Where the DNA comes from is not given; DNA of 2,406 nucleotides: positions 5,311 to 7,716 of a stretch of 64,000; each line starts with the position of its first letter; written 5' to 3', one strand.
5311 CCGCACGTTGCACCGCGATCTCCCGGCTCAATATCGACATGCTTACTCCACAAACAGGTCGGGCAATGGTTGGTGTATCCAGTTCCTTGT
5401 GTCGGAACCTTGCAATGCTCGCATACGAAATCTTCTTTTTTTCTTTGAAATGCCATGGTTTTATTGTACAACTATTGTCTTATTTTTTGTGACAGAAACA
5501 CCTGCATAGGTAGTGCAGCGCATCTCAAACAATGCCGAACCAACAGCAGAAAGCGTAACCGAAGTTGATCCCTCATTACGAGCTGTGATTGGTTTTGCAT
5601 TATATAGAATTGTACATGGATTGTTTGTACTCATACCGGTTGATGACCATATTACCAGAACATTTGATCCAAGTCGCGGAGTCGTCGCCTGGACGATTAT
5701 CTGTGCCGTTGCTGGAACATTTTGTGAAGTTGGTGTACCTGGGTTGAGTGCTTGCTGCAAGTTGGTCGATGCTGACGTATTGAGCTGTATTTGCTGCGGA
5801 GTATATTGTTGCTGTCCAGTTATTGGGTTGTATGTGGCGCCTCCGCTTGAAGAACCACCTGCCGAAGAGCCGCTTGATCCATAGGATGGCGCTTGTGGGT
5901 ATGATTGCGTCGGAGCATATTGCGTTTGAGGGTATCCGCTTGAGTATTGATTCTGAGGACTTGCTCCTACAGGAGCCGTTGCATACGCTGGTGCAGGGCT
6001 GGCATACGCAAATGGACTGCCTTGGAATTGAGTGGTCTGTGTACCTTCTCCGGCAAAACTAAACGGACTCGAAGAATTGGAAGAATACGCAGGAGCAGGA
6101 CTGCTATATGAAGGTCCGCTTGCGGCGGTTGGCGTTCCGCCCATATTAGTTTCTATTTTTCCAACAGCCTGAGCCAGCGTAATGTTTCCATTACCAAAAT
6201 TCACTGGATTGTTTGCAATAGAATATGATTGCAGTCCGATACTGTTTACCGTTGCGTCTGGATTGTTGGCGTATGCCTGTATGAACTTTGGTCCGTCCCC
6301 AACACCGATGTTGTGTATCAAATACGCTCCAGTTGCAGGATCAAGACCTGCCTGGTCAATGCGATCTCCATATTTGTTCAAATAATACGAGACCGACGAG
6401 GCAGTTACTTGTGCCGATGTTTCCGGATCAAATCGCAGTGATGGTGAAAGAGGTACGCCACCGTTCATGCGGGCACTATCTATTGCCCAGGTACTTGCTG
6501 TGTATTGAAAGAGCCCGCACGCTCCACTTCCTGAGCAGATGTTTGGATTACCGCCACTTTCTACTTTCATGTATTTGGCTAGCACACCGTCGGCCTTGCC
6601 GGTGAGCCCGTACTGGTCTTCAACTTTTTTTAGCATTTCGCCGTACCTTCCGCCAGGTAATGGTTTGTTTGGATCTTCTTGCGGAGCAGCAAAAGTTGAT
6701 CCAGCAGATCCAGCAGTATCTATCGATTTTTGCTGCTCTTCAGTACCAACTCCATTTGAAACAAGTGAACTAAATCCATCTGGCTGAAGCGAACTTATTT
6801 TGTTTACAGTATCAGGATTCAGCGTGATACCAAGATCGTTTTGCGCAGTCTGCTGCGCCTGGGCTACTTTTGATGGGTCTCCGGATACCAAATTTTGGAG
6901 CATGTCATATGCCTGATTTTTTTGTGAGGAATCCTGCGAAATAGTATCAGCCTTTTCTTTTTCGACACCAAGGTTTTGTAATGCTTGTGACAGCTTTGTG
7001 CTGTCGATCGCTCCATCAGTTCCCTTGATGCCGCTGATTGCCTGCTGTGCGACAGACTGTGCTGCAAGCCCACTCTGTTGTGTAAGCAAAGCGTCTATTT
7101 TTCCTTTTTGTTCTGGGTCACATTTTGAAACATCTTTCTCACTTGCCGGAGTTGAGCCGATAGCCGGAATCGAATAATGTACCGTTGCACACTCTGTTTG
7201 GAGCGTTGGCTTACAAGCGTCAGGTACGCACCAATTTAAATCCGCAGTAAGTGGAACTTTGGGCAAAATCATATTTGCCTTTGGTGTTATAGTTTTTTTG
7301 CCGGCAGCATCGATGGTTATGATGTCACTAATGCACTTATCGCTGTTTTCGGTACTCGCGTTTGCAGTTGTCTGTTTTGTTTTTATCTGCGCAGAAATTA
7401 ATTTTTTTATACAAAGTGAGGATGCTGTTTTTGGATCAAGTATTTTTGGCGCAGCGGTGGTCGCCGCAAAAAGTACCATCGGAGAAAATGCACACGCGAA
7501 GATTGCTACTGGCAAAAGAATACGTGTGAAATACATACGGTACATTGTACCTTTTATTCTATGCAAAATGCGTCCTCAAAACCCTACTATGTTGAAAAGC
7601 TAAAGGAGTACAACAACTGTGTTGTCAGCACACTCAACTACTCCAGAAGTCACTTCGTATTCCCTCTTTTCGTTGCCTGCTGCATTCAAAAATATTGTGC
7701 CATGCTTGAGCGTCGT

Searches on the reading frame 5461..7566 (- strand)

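Call 56: search_protein_families(library=pfam, proteins=[window:5461-7566:-], max_evalue=0.01)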
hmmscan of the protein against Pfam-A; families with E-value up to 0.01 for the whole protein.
window:5461-7566:- (701 aa): 2 families
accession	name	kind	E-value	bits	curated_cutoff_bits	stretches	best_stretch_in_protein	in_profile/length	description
PF01464.25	SLT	-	4.6e-10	39.5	21.3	1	329-402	17-86/117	Transglycosylase SLT domain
PF06737.19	Transglycosylas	-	0.0061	17.6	27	1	334-361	12-39/77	Transglycosylase-like domain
